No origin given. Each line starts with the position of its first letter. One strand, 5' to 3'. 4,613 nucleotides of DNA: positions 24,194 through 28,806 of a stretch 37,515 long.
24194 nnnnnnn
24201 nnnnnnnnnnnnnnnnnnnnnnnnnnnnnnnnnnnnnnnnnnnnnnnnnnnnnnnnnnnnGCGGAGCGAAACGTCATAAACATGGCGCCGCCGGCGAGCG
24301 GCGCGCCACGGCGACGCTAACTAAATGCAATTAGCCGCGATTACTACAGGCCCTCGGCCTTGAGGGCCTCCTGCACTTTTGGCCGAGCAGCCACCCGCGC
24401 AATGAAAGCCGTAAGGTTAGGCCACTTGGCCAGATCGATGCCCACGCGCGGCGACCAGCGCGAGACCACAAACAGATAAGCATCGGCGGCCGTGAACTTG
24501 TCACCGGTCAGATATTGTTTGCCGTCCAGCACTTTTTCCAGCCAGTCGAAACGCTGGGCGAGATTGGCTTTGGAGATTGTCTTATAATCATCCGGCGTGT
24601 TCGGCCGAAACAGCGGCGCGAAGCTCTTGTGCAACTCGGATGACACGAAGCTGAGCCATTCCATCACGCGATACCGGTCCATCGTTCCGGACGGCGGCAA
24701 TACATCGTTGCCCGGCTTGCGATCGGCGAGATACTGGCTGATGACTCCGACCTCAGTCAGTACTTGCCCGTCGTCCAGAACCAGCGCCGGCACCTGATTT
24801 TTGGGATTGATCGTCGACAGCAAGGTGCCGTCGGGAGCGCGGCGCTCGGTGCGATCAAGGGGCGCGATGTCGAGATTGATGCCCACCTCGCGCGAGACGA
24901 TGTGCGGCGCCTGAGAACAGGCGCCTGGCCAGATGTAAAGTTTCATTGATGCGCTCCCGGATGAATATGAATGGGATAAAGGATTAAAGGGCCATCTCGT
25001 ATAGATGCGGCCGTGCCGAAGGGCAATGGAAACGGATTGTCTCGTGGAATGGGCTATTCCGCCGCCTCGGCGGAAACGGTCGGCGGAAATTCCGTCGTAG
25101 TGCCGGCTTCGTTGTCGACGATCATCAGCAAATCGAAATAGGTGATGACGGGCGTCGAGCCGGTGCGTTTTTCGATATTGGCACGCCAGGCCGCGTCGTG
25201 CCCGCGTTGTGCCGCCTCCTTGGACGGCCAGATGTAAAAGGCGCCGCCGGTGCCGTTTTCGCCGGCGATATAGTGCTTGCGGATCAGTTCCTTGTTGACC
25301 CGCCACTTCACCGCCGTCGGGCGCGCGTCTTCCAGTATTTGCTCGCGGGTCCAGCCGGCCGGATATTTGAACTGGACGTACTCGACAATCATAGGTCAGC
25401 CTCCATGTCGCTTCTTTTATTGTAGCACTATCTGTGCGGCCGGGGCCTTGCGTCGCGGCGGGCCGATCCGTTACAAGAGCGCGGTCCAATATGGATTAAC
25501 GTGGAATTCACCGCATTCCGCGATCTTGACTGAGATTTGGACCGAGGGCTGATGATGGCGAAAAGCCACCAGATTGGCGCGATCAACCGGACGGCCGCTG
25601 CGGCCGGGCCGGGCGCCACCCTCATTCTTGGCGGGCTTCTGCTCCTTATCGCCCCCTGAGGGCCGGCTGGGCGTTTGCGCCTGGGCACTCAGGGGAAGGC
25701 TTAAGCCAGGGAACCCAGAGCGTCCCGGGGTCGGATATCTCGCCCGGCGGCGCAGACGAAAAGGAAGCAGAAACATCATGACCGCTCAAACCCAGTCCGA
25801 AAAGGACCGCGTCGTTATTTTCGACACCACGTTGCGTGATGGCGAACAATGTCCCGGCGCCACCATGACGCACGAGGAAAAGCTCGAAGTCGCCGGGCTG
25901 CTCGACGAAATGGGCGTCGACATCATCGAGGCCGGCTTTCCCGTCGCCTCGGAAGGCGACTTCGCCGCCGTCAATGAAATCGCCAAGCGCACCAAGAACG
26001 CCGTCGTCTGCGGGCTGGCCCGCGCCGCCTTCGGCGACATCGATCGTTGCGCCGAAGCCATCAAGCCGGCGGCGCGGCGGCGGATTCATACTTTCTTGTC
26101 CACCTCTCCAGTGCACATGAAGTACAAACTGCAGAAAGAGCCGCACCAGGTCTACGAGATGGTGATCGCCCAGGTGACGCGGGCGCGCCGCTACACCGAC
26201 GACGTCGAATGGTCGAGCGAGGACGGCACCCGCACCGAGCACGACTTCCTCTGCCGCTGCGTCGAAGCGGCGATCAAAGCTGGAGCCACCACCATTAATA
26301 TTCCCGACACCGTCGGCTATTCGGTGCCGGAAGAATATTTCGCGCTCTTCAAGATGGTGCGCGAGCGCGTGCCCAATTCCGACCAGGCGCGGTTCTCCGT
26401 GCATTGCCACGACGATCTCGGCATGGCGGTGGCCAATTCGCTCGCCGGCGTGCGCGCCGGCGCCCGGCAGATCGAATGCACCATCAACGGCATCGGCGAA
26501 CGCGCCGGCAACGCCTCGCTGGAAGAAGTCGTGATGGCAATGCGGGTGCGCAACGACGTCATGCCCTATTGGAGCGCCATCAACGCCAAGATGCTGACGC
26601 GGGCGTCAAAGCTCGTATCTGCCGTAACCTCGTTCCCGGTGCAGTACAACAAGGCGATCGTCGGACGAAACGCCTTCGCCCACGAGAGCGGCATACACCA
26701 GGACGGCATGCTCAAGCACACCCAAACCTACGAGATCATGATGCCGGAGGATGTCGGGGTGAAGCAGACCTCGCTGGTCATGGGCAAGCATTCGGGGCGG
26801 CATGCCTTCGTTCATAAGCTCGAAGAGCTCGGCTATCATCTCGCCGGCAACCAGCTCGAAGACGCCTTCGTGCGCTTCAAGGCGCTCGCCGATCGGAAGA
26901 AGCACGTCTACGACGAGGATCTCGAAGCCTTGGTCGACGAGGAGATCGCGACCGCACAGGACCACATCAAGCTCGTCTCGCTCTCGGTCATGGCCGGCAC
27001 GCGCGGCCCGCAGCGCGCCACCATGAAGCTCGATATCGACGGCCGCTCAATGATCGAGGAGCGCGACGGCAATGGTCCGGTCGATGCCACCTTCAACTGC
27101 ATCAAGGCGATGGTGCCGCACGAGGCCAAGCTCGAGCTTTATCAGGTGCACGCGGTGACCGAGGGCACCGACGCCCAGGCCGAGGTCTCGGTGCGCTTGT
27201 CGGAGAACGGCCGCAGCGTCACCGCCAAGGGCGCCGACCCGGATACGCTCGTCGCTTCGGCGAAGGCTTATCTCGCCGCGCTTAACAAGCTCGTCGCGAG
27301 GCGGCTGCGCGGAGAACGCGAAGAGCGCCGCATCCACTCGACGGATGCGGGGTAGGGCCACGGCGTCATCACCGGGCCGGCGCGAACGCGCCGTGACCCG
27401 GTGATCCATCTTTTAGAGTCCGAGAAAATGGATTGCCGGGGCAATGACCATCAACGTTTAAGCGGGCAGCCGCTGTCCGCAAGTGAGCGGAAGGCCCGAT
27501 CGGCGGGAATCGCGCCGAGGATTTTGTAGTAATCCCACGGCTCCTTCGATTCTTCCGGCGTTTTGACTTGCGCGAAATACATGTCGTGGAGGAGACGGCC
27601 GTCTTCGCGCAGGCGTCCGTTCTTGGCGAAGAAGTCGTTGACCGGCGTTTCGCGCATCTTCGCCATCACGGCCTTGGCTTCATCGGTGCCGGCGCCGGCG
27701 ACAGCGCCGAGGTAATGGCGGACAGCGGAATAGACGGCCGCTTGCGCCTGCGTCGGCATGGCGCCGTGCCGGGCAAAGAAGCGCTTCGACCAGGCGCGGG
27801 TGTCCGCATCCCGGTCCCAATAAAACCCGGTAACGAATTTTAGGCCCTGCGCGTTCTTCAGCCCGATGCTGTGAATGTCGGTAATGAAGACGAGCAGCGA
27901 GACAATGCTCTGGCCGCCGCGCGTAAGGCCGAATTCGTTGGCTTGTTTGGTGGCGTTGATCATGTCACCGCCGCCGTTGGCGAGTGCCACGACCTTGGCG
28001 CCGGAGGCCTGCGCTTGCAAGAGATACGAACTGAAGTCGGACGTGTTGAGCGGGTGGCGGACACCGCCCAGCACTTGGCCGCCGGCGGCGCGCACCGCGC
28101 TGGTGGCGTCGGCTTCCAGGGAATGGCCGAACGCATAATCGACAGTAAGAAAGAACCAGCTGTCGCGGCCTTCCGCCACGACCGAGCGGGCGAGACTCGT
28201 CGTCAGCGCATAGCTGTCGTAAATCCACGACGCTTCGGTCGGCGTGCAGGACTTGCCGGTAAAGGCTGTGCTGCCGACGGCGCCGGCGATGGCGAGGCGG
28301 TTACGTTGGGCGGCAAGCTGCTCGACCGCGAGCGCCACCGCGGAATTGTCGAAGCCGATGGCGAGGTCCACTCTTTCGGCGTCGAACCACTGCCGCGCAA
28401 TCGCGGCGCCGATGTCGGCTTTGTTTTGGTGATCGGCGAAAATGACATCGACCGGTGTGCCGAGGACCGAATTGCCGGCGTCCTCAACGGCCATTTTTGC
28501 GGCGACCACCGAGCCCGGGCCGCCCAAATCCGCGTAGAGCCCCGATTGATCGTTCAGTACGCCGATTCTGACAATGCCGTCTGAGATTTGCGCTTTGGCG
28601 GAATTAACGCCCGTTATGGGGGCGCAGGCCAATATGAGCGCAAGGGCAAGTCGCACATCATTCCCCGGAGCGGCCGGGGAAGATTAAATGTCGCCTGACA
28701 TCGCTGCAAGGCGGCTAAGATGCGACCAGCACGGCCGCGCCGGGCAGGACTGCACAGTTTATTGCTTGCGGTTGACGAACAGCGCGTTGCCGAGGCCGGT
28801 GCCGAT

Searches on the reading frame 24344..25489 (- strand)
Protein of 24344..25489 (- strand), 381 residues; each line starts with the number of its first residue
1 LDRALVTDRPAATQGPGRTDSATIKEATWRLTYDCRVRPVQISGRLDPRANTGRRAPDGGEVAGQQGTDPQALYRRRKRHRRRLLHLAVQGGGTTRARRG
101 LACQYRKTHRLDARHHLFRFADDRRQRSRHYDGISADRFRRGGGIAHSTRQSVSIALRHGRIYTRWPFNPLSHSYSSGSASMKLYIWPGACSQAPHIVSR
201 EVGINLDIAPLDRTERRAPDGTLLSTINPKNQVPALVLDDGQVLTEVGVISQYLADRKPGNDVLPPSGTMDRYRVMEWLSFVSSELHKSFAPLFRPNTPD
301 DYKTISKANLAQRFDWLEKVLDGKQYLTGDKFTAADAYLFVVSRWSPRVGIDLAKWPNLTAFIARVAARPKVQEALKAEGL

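Call 13: search_protein_families(library=pfam, proteins=[window:24344-25489:-], max_evalue=0.00001)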
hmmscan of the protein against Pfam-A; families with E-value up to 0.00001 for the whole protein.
window:24344-25489:- (381 aa): 6 families
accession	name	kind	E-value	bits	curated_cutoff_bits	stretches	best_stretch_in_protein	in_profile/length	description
PF00043.30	GST_C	-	2.5e-13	50.5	20.7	1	284-370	4-93/93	Glutathione S-transferase, C-terminal domain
PF14497.11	GST_C_3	-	8.2e-11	42.5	21.6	1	287-377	4-102/104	Glutathione S-transferase, C-terminal domain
PF13409.12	GST_N_2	-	1.2e-08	35.9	25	1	191-256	4-69/70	Glutathione S-transferase, N-terminal domain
PF02798.26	GST_N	-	1.6e-08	35.2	20.9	1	181-255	2-75/76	Glutathione S-transferase, N-terminal domain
PF13417.12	GST_N_3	-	4.5e-07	30.5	22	1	192-261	10-74/75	Glutathione S-transferase, N-terminal domain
PF13410.11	GST_C_2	-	8.4e-06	26.2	24.9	0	310-365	11-69/69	Glutathione S-transferase, C-terminal domain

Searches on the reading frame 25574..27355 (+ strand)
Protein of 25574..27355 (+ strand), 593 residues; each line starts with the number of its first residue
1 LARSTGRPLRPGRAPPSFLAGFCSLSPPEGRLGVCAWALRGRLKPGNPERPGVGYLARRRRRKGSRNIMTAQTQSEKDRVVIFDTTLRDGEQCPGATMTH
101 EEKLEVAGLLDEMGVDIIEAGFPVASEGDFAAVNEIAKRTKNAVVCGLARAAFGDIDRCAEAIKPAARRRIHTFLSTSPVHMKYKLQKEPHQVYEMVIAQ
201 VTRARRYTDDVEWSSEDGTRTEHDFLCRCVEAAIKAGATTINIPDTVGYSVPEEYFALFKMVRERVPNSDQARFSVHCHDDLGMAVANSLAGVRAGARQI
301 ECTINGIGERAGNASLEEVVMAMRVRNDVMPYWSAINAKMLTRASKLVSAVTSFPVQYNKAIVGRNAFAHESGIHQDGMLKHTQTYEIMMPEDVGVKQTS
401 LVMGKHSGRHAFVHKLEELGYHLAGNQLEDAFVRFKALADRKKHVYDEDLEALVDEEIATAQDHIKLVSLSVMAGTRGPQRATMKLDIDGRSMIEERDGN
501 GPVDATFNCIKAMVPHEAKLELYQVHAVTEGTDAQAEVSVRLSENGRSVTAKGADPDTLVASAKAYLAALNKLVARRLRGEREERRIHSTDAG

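Call 13: search_protein_families(library=pfam, proteins=[window:25574-27355:+], max_evalue=0.00001)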
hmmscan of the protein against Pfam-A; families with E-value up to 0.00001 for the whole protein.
window:25574-27355:+ (593 aa): 3 families
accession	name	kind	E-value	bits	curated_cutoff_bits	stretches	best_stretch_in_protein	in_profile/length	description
PF00682.25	HMGL-like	-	4.5e-92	308.6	29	1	80-348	2-260/260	HMGL-like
PF08502.15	LeuA_dimer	-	3.4e-40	137.4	24.9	1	445-573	2-130/131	LeuA allosteric (dimerisation) domain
PF22617.1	HCS_D2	-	1.3e-30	106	27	1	362-443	1-82/82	Homocitrate synthase post-HMGL domain-like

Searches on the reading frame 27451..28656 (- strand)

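Call 13: search_protein_families(library=pfam, proteins=[window:27451-28656:-], max_evalue=0.00001)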
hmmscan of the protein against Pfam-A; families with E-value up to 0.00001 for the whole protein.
window:27451-28656:- (401 aa): 2 families
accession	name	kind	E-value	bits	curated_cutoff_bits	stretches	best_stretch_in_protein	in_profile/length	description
PF13458.12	Peripla_BP_6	-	2.2e-103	347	31.7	1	29-365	2-339/343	Periplasmic binding protein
PF13433.12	Peripla_BP_5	-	6.9e-13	48.9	27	1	29-339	1-311/363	Periplasmic binding protein domain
